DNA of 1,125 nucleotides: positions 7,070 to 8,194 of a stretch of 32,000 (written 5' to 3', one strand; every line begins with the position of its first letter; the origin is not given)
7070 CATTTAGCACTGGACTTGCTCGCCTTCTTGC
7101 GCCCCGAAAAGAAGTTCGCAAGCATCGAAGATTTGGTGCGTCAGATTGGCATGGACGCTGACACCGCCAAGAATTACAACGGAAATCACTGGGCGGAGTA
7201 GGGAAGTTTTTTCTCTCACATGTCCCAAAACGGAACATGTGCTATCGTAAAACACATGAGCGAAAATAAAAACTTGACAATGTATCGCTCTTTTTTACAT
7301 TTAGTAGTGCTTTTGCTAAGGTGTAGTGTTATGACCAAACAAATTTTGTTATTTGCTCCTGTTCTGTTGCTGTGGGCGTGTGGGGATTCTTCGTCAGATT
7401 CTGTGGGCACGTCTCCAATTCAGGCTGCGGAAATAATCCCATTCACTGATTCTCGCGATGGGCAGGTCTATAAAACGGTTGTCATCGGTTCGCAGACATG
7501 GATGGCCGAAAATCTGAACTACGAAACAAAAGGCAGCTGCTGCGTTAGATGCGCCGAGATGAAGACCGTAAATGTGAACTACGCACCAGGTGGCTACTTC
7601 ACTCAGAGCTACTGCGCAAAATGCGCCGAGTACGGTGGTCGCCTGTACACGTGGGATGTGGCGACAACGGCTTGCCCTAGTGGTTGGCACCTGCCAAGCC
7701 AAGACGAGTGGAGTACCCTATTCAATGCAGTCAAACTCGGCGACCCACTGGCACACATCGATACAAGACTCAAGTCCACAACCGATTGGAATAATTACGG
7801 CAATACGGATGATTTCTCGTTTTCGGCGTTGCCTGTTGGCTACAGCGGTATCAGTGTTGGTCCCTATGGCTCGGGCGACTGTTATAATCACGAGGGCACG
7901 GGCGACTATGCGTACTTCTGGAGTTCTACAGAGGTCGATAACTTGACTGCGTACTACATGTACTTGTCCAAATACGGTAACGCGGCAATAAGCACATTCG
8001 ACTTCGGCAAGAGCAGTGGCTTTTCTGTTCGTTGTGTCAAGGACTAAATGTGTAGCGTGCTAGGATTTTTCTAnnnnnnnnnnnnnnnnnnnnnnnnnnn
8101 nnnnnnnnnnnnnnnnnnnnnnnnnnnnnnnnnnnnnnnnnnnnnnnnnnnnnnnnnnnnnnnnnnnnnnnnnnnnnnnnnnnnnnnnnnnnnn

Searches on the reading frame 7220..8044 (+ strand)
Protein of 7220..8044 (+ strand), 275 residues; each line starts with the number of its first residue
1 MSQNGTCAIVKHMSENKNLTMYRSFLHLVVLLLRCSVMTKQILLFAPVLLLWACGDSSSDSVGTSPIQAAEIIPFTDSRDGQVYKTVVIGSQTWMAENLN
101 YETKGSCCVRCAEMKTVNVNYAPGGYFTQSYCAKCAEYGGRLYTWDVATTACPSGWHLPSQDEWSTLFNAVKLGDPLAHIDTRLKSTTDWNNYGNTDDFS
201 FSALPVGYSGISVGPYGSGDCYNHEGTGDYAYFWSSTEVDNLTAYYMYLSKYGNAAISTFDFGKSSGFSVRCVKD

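Call 35: find_encoding_contigs(protein=window:7220-8044:+, flank=10000, max_places=6)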
Protein window:7220-8044:+ (275 aa): no gene with exactly this product is on record in the collection.
